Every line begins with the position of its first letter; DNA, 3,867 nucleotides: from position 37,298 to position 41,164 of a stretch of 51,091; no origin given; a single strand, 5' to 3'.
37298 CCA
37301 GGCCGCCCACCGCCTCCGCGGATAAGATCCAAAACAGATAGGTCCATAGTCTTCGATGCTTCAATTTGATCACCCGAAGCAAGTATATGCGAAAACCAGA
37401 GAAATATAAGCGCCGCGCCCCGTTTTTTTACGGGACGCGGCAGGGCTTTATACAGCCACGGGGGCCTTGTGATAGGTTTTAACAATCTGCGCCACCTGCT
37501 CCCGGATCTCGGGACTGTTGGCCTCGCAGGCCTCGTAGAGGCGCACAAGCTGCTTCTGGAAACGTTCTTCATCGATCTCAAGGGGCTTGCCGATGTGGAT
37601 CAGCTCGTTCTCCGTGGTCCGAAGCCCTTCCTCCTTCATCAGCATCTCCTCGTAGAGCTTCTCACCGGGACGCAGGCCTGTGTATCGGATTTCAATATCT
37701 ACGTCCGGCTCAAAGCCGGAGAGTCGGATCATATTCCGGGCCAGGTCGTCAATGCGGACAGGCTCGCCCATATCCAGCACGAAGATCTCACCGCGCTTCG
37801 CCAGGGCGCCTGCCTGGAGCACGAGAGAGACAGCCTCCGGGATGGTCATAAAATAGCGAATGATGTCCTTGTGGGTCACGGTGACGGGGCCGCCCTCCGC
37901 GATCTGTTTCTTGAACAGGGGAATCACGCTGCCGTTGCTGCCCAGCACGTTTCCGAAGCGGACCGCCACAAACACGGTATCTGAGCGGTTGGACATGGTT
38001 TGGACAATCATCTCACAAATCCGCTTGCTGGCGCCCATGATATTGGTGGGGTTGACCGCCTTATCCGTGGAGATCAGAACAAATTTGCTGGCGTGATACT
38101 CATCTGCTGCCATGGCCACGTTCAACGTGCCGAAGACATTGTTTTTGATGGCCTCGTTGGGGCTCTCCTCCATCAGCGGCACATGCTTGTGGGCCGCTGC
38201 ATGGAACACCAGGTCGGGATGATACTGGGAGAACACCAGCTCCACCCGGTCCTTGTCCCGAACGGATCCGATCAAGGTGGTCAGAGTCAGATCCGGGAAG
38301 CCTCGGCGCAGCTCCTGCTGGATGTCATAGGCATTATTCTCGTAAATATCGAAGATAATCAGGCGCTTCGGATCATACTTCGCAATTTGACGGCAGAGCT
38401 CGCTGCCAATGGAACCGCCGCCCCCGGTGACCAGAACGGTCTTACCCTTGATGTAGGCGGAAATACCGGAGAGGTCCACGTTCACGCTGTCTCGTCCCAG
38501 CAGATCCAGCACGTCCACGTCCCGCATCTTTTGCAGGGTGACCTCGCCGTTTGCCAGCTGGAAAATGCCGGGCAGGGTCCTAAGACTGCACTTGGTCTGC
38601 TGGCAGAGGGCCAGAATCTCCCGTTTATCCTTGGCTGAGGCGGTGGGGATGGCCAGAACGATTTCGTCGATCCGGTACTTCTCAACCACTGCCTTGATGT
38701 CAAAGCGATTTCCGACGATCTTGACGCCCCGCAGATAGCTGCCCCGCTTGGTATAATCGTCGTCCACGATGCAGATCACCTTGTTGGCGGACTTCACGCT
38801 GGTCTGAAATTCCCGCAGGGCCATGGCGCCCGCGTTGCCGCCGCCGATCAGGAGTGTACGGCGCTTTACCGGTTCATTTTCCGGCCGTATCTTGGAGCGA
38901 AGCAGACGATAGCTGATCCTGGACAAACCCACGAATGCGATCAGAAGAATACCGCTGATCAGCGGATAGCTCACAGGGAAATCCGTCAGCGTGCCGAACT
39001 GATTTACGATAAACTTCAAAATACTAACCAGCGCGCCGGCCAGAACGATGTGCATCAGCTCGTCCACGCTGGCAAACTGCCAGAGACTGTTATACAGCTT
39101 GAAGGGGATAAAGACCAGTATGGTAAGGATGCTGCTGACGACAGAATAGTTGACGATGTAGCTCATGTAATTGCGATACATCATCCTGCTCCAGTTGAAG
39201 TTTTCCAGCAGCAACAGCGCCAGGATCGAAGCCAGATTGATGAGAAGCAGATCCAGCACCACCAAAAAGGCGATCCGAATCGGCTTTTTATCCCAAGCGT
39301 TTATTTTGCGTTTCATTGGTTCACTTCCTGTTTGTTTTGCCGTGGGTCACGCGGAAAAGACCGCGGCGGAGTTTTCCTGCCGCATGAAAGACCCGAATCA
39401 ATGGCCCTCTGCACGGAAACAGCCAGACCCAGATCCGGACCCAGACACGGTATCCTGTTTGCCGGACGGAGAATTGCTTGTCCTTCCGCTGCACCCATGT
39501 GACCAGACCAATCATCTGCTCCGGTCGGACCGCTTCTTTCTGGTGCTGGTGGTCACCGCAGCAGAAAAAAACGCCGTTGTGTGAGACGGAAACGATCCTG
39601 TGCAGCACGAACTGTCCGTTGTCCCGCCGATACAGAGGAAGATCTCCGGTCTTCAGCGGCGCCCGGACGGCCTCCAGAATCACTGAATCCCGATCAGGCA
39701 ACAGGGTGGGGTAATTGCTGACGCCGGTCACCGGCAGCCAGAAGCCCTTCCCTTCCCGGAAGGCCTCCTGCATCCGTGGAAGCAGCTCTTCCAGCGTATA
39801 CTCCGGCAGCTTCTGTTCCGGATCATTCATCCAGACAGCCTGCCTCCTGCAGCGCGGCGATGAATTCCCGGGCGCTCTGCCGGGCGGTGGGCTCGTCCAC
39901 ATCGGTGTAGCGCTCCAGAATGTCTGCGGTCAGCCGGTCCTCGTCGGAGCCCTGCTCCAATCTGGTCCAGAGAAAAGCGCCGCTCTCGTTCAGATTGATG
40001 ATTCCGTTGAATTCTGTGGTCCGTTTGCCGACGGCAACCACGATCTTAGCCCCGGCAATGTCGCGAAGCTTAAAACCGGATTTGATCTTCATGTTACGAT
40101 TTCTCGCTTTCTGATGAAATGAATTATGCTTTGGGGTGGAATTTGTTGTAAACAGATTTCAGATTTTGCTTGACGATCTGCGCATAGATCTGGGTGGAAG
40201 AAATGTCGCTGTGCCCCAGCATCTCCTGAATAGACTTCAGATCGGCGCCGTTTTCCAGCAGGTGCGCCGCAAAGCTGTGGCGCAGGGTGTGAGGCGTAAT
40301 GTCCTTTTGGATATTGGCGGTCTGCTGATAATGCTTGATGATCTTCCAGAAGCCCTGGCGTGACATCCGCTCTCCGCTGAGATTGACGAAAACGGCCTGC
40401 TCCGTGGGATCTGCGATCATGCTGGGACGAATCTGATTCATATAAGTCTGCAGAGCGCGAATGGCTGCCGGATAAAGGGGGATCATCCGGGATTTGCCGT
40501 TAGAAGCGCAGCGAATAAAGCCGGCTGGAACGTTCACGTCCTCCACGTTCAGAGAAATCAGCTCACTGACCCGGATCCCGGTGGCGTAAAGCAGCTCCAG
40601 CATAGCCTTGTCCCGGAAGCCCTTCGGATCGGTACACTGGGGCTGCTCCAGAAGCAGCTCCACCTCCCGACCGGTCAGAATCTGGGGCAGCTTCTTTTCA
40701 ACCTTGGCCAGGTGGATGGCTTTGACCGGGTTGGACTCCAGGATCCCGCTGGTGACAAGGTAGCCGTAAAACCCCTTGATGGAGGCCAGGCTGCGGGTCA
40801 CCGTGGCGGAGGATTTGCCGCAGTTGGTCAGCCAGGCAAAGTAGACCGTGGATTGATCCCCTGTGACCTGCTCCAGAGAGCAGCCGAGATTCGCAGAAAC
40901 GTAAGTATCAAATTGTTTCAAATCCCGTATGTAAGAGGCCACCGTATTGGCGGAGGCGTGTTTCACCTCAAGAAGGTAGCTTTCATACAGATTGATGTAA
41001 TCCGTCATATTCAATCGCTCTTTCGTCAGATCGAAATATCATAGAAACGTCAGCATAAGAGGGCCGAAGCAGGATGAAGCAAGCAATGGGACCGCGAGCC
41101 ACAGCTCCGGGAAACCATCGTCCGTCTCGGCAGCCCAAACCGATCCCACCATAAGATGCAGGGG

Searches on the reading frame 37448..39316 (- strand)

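Call 59: search_protein_families(library=pfam, proteins=[window:37448-39316:-], max_evalue=0.0001)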
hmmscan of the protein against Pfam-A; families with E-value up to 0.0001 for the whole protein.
window:37448-39316:- (622 aa): 8 families
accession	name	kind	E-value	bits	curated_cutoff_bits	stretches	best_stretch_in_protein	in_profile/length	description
PF02719.21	Polysacc_synt_2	-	1.1e-124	415.9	20.2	1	294-575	1-290/293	Polysaccharide biosynthesis protein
PF01370.27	Epimerase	-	1.2e-25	90.8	20.9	1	294-511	1-236/240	NAD dependent epimerase/dehydratase family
PF16363.11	GDP_Man_Dehyd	-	3.5e-16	60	27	1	295-419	1-131/332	GDP-mannose 4,6 dehydratase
PF04321.23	RmlD_sub_bind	-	4e-13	49.5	27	1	293-463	2-157/287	RmlD substrate binding domain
PF13727.12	CoA_binding_3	-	1.7e-09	38.4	25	1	79-249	9-175/175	CoA-binding domain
PF01073.25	3Beta_HSD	-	9.7e-09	35.1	22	1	295-423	1-122/280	3-beta hydroxysteroid dehydrogenase/isomerase family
PF07993.18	NAD_binding_4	-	9.5e-06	25.4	20.1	0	368-424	90-143/258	Male sterility protein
PF00106.31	adh_short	-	1.6e-05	24.9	26.6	1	292-441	1-163/195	short chain dehydrogenase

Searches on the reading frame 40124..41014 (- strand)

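Call 59: search_protein_families(library=pfam, proteins=[window:40124-41014:-], max_evalue=0.0001)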
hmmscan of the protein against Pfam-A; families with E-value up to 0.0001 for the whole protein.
window:40124-41014:- (296 aa): 3 families
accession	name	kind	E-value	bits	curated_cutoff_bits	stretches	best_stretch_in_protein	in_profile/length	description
PF00589.27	Phage_integrase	-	2e-47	161.6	27.1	1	112-281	2-169/172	Phage integrase family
PF02899.23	Phage_int_SAM_1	-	4.5e-15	56.1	22.3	1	7-88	1-81/83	Phage integrase, N-terminal SAM-like domain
PF13102.12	Phage_int_SAM_5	-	1.1e-06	29.4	22.3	0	33-98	30-94/98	Phage integrase SAM-like domain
